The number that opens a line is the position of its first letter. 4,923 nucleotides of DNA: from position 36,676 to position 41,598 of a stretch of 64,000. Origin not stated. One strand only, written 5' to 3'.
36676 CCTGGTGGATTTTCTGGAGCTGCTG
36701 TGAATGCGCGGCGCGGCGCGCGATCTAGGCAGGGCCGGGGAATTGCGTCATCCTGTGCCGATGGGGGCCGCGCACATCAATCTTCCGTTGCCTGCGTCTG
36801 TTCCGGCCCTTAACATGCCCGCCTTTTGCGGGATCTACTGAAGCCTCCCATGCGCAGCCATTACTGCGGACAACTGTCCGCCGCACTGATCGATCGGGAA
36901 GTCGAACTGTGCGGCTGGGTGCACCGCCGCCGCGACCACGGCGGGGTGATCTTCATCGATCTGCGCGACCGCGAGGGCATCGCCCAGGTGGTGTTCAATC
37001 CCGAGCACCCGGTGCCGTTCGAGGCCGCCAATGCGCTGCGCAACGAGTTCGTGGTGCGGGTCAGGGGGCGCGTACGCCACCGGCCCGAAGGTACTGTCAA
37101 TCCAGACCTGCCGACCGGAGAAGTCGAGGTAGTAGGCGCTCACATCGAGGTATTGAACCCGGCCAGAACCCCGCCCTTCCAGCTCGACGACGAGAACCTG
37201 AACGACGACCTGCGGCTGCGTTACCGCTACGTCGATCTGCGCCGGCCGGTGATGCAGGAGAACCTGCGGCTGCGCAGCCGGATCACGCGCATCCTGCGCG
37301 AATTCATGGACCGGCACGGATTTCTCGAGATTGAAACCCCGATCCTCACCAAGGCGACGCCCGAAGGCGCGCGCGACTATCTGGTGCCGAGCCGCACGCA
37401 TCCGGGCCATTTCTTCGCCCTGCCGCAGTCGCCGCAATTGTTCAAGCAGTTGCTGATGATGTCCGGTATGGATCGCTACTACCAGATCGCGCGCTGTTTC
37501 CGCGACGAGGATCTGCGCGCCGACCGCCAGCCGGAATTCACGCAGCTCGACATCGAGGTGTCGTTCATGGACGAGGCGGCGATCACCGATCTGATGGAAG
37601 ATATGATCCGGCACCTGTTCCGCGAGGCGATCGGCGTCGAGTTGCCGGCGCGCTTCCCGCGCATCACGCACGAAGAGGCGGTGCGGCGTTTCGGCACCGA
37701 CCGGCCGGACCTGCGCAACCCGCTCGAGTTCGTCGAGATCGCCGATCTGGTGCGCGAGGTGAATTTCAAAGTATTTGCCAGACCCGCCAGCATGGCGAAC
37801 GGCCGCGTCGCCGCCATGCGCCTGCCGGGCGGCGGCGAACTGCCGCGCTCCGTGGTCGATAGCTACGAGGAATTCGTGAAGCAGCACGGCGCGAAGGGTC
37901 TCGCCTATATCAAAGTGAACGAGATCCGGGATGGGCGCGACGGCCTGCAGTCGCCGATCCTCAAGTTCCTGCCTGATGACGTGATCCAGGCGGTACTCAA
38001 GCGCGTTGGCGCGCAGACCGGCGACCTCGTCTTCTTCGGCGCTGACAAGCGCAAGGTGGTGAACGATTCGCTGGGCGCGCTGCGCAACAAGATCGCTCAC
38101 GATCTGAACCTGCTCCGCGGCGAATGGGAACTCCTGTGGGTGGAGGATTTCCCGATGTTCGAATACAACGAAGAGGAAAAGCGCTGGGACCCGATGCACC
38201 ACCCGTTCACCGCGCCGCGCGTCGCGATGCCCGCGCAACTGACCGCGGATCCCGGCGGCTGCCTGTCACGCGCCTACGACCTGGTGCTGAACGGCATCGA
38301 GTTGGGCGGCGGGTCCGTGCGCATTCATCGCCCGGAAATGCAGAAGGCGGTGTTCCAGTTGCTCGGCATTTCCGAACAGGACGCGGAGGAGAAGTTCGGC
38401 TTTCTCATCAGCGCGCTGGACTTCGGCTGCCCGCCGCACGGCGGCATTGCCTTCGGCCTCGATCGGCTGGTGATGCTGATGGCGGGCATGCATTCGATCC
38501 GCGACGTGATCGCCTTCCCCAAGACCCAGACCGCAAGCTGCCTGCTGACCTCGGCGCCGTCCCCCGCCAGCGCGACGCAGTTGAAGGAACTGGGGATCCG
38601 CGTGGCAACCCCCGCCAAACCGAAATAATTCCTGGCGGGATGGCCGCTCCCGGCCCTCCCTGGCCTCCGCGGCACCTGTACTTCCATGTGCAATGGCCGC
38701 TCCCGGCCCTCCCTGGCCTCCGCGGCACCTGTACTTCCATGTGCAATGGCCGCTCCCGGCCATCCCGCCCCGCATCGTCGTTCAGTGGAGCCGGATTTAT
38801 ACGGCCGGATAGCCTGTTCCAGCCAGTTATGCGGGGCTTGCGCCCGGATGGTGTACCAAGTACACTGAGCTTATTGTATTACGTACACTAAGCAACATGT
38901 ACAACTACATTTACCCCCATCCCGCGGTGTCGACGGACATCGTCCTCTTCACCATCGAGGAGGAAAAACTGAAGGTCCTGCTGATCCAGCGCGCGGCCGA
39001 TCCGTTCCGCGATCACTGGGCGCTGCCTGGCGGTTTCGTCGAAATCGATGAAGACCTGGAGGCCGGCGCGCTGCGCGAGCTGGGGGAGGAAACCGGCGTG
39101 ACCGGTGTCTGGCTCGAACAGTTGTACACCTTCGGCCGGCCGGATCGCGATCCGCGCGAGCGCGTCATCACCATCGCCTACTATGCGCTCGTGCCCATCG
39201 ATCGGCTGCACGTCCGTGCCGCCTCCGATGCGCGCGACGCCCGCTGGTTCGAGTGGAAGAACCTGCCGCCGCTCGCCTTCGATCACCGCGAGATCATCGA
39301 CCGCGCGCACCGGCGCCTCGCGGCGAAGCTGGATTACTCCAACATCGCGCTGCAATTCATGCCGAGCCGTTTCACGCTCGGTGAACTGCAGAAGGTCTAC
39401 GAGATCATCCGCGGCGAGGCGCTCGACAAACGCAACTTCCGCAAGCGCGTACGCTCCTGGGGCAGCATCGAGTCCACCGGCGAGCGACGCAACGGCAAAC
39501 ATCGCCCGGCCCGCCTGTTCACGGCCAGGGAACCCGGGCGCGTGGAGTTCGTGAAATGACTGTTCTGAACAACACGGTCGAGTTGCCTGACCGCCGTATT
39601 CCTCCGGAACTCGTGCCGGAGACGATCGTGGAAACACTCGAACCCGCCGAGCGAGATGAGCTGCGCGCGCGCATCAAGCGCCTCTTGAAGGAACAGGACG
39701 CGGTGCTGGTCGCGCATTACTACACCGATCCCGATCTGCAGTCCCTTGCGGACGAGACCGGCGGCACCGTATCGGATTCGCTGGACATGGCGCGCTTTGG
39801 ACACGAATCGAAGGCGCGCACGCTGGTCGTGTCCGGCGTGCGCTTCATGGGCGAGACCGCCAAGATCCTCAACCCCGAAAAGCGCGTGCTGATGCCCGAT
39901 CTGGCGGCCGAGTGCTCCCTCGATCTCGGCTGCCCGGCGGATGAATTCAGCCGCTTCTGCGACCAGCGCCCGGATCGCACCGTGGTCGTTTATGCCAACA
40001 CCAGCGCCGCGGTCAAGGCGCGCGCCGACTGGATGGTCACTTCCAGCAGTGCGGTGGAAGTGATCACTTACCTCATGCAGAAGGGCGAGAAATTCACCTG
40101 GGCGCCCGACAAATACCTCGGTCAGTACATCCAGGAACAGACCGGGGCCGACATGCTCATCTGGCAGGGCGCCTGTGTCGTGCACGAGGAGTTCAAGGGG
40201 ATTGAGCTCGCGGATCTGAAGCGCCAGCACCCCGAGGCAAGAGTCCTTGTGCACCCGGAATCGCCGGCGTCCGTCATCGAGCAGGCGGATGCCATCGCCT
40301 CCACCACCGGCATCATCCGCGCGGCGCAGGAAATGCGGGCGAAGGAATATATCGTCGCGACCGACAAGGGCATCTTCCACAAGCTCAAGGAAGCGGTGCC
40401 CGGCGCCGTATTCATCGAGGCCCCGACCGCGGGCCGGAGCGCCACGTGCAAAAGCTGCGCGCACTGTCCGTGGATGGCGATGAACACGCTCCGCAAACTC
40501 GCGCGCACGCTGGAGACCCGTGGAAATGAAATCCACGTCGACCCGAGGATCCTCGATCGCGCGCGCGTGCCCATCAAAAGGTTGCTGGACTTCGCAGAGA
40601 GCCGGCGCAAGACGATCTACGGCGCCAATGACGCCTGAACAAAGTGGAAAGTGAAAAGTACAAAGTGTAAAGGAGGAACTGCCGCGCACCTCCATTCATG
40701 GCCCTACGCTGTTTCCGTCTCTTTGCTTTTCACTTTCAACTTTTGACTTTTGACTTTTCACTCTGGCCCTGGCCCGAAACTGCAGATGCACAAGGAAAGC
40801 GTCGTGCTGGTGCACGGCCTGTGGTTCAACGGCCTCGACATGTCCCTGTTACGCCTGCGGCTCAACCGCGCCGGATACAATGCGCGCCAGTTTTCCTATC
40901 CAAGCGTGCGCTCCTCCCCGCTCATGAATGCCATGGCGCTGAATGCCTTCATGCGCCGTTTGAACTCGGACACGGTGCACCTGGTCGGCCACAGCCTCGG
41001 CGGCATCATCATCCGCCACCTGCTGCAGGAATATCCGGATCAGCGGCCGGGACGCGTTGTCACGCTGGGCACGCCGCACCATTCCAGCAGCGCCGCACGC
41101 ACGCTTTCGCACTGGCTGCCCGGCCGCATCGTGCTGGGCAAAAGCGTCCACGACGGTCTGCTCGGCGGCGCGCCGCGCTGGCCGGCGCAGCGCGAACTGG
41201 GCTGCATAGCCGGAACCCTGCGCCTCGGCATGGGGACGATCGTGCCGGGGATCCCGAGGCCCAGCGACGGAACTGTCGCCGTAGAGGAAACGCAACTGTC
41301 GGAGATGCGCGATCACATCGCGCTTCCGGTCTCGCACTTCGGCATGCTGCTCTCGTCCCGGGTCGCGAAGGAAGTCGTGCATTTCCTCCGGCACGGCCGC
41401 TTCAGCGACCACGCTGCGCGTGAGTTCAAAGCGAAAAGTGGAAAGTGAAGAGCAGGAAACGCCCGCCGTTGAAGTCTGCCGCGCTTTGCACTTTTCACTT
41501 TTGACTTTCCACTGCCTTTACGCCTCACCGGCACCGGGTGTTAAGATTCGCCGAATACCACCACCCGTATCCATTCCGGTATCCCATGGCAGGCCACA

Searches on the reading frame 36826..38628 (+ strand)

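Call 12: search_protein_families(library=pfam, proteins=[window:36826-38628:+])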
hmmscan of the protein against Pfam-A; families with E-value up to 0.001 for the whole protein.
window:36826-38628:+ (600 aa): 4 families
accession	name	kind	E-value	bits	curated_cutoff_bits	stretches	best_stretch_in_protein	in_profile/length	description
PF00152.25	tRNA-synt_2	-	1.5e-121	405.6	25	1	127-568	2-308/308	tRNA synthetases class II (D, K and N)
PF02938.19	GAD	-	3.8e-26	91.6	23.4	1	323-416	7-95/95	GAD domain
PF01336.31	tRNA_anti-codon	-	1.7e-18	66.7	27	1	26-110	1-75/75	OB-fold nucleic acid binding domain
PF01409.25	tRNA-synt_2d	-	7.8e-05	22.7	19.8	0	217-277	104-162/246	tRNA synthetases class II core domain (F)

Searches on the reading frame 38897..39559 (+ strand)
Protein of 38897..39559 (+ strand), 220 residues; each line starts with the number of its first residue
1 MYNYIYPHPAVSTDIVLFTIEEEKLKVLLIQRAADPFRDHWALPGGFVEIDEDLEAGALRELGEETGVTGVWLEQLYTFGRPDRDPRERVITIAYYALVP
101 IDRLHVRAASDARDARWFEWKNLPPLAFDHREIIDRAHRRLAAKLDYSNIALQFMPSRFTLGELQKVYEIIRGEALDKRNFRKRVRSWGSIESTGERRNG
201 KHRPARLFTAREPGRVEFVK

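Call 12: search_protein_families(library=pfam, proteins=[window:38897-39559:+])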
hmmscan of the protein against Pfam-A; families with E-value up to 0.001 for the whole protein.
window:38897-39559:+ (220 aa): 3 families
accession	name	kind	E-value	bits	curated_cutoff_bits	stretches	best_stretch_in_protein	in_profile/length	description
PF21906.2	NrtR_WHD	-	4.6e-22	78.4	27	1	152-208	2-59/61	NrtR DNA-binding winged helix domain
PF00293.34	NUDIX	-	2.7e-21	76.4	21.1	1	15-136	8-133/134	NUDIX domain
PF19368.5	AraR_C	-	3e-07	31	23.8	1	147-208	1-64/82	AraR C-terminal winged HTH domain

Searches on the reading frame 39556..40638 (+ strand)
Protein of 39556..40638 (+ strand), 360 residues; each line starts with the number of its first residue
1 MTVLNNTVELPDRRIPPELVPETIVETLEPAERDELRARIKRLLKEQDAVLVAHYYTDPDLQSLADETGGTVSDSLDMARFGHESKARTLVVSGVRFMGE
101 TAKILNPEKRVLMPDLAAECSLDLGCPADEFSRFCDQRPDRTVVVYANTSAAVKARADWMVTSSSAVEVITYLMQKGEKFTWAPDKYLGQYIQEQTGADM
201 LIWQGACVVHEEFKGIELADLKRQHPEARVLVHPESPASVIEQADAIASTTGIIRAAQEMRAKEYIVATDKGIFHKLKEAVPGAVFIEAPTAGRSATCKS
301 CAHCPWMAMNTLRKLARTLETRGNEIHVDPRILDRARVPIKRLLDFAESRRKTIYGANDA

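Call 12: search_protein_families(library=pfam, proteins=[window:39556-40638:+])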
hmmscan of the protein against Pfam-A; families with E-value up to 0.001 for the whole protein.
window:39556-40638:+ (360 aa): 1 family
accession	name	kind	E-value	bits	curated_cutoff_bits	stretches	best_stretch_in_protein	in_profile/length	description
PF02445.21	NadA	-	7.4e-103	344.1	27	1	39-344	2-294/295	Quinolinate synthetase A protein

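Call 54: find_encoding_contigs(protein=window:39556-40635:+, flank=3000, max_places=10)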
Protein window:39556-40635:+ (360 aa): no gene with exactly this product is on record in the collection.

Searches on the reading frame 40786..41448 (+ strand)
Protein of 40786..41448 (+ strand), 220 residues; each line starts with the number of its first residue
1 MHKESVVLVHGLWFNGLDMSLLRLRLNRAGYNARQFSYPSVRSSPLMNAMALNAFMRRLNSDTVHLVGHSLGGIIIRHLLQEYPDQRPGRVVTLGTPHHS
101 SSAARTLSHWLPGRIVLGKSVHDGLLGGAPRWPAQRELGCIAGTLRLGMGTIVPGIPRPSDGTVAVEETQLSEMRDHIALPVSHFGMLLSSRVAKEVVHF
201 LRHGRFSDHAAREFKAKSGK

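Call 12: search_protein_families(library=pfam, proteins=[window:40786-41448:+])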
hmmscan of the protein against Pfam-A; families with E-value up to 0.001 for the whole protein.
window:40786-41448:+ (220 aa): 7 families
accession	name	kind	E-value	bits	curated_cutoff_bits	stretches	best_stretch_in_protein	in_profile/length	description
PF00561.26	Abhydrolase_1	-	1e-08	35.6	25.8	1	51-113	58-122/245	alpha/beta hydrolase fold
PF12697.13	Abhydrolase_6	-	2.1e-07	32.3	26.3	1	6-134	1-122/217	Alpha/beta hydrolase family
PF05057.20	DUF676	-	6.2e-07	29.6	20.3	1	6-98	8-125/217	Putative serine esterase (DUF676)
PF02089.21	Palm_thioest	-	2.7e-06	27.7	26.8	1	52-105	58-117/254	Palmitoyl protein thioesterase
PF07819.20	PGAP1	-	8.8e-05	22.8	24.3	1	61-103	90-134/233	PGAP1-like alpha/beta domain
PF24096.1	DUF7379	-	0.00027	21.4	33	1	36-105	41-119/191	Domain of unknown function (DUF7379)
PF12146.15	Hydrolase_4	-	0.00076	19.3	27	0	57-99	71-112/239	Serine aminopeptidase, S33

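Call 18: find_encoding_contigs(protein=window:40786-41445:+, flank=10000, max_places=10)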
Protein window:40786-41445:+ (220 aa): no gene with exactly this product is on record in the collection.
